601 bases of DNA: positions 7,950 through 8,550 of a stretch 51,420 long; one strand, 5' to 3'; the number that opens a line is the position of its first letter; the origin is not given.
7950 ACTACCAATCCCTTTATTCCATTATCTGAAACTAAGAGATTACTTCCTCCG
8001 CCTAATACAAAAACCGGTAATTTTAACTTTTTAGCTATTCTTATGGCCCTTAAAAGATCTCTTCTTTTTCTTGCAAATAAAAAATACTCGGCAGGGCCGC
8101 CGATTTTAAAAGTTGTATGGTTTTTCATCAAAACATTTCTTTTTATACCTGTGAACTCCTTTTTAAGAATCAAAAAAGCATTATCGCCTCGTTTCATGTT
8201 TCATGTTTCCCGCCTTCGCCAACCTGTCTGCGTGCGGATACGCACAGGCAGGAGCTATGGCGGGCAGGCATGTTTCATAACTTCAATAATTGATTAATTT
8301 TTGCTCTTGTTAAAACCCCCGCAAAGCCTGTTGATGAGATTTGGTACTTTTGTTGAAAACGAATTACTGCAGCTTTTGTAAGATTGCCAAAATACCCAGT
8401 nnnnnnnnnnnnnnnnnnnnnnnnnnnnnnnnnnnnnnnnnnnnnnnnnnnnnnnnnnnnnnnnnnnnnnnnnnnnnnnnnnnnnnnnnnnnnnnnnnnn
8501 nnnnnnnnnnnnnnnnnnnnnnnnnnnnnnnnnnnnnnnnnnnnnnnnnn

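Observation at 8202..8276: G+C-rich palindromic insert with 8-bp flanking direct repeats (candidate target-site duplication) at the peptidase-murB junction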

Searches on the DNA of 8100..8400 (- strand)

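Call 30: search_rna_families(source=window, start=8100, end=8400, threshold=evalue, max_evalue=10)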
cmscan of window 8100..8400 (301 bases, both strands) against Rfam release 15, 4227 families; matches with E-value up to 10: 4.
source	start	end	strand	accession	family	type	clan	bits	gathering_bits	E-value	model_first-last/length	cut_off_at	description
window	8204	8270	-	RF01553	TB9Cs1H3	Gene; snRNA; snoRNA; HACA-box;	-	20.5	35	0.033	1-65/65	no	Trypanosomatid snoRNA TB9Cs1H3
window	8324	8375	+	RF00328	snoZ161_228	Gene; snRNA; snoRNA; CD-box;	CL00056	17.4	45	1.3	1-93/93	no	Small nucleolar RNA Z161/Z228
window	8189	8289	-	RF01643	ceN56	Gene; sRNA;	-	16.8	60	0.62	1-125/125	no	Caenorhabditis sRNA ceN56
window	8217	8328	-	RF02759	LasI_thermometer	Cis-reg; thermoregulator;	-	13.9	76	5.4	1-110/110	no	LasI 5' UTR ROSE like thermometer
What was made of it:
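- On Any Rfam RNA family: Only irrelevant sub-threshold hits at E<=10 in 8100-8400 (call 30).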

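Call 41: build_rna_model(alignment_id=A5)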
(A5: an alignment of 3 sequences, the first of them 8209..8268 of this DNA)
Model R1 built from alignment A5 (3 sequences, 63 columns); structure: RNAalifold consensus.
model positions 51; base pairs 16; branch points 0; effective number of sequences 2.52; information 1.085 bits per position. Calibrated on 0.2 Mb of random sequence (short: E-values are rough).
structure used (alignment columns):
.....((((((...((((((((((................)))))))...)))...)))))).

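Call 42: search_with_rna_model(model_id=R1, sources=[window, L004, L005, L006, L007, L008, L009, L010, L011, L012, L013, L014, L015, L016, L017, L018, L019, L020, L021, L022, L023, L024, L025, L026, L027, L028, L029, L030, L031, L032, L033, L034, L035, L036, L037, L038, L039, L040, L041, L042, L043, L044, L045, L046, L047, L048, L049, L050, L051, L052, L053, L054, L055, L056, L057, L058, L059, L060, L061, L062, L063, L064, L065, L066, L067, L068, L069, L070, L071, L072, L073, L074, L075, L076, L077, L078, L079, L080, L081, L082, L083, L084, L085, L086], max_evalue=10, show_alignments=0, make_alignment=true)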
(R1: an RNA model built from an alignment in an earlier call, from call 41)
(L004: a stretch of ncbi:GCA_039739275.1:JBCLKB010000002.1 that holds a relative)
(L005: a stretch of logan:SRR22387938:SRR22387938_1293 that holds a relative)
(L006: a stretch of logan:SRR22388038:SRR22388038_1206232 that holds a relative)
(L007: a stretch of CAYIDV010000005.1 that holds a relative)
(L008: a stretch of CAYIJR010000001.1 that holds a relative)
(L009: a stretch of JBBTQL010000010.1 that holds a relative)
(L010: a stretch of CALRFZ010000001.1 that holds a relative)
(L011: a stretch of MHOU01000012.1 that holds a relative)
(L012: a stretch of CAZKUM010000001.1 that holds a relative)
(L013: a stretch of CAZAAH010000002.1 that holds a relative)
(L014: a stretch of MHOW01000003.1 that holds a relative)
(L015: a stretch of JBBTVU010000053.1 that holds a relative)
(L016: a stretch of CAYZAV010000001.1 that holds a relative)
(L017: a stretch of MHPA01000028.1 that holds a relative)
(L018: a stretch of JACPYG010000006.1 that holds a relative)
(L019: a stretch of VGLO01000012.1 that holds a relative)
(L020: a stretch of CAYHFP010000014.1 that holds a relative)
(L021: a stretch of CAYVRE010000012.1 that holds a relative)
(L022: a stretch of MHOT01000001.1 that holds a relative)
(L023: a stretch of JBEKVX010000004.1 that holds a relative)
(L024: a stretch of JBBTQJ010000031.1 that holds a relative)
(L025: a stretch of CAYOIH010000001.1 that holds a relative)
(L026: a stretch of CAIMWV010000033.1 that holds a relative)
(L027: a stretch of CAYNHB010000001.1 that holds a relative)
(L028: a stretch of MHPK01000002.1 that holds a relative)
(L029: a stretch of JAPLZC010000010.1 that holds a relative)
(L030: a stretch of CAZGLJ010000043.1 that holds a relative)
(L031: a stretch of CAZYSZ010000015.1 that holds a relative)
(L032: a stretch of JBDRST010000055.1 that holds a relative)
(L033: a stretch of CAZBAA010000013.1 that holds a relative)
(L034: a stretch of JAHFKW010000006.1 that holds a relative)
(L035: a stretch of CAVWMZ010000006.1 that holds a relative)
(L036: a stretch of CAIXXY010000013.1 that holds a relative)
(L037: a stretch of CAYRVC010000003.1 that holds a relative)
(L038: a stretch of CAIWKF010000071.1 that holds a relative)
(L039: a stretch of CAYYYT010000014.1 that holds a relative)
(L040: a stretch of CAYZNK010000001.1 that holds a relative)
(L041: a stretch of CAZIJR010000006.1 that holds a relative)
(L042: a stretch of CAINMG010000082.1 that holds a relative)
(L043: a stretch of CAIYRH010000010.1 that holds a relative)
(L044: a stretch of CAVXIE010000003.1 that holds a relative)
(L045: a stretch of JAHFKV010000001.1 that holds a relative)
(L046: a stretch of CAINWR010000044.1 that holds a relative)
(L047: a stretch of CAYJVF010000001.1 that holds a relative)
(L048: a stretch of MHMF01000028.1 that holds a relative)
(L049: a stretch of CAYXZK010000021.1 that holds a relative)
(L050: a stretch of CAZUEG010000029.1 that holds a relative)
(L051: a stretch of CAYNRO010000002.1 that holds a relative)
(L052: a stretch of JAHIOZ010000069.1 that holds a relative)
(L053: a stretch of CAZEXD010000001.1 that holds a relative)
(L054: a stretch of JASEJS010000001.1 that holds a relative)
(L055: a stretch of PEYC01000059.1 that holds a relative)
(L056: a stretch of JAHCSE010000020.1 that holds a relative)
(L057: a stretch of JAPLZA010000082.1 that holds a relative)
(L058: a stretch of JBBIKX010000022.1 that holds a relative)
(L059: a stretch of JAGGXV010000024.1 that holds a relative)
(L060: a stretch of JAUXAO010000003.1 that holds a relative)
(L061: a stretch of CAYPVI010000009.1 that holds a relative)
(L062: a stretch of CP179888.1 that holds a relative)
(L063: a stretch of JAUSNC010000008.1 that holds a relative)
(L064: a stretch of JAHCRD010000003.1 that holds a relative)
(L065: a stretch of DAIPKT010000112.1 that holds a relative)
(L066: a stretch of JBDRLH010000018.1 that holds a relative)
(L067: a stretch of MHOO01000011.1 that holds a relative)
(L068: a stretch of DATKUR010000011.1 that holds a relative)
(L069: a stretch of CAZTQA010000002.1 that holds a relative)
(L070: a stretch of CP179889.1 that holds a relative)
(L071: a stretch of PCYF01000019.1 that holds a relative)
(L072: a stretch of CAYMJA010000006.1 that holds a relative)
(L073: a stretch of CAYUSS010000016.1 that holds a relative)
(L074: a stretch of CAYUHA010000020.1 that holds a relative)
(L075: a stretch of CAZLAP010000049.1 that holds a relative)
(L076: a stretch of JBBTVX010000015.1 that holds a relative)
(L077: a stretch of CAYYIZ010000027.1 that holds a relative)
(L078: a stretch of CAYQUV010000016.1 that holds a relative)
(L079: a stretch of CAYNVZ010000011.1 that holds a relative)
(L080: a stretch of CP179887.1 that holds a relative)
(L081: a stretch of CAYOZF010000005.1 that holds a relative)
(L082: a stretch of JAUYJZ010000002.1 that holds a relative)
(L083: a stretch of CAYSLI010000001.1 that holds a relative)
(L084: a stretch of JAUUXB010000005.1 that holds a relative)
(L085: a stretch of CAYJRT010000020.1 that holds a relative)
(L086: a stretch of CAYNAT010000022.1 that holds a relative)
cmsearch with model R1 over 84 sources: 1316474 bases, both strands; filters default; matches with E-value up to 10: 24.
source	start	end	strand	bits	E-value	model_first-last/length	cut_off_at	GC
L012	16951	17001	+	81.5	2.9e-14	1-51/51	no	0.71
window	8209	8268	-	70.1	9.1e-12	1-51/51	no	0.68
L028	20136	20186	+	65.5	9.2e-11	1-51/51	no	0.76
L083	7805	7840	-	35.8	0.0003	1-51/51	no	0.69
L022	16234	16263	-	31.3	0.0029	1-51/51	no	0.67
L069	2238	2267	-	30.7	0.0038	1-51/51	no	0.67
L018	17571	17600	+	29.9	0.0059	1-51/51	no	0.57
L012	16955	17005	-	28.2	0.013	1-51/51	no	0.73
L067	18109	18141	+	23.8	0.13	1-51/51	no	0.61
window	23166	23233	-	21.9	0.33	1-51/51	no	0.59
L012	15915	15939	-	18.4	1.9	16-40/51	no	0.68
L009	14839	14861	-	18.2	2.1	17-39/51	no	0.74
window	8205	8264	+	18.1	2.2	1-51/51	no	0.65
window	28997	29017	+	17.2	3.4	17-38/51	no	0.76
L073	9788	9823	-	17.1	3.6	1-51/51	no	0.53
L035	1299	1318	-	15.8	7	17-37/51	no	0.8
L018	4765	4784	+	15.8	7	17-37/51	no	0.8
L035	1299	1318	+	15.8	7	17-37/51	no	0.8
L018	4765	4784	-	15.8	7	17-37/51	no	0.8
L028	19940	19963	-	15.5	8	16-40/51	no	0.67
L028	20151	20171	-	15.5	8.2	1-51/51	no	0.71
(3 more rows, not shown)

Alignment A6: 24 matches aligned to the model, 92 columns, each read 5' to 3' on its own strand. Consensus structure (alignment columns), stored with it:
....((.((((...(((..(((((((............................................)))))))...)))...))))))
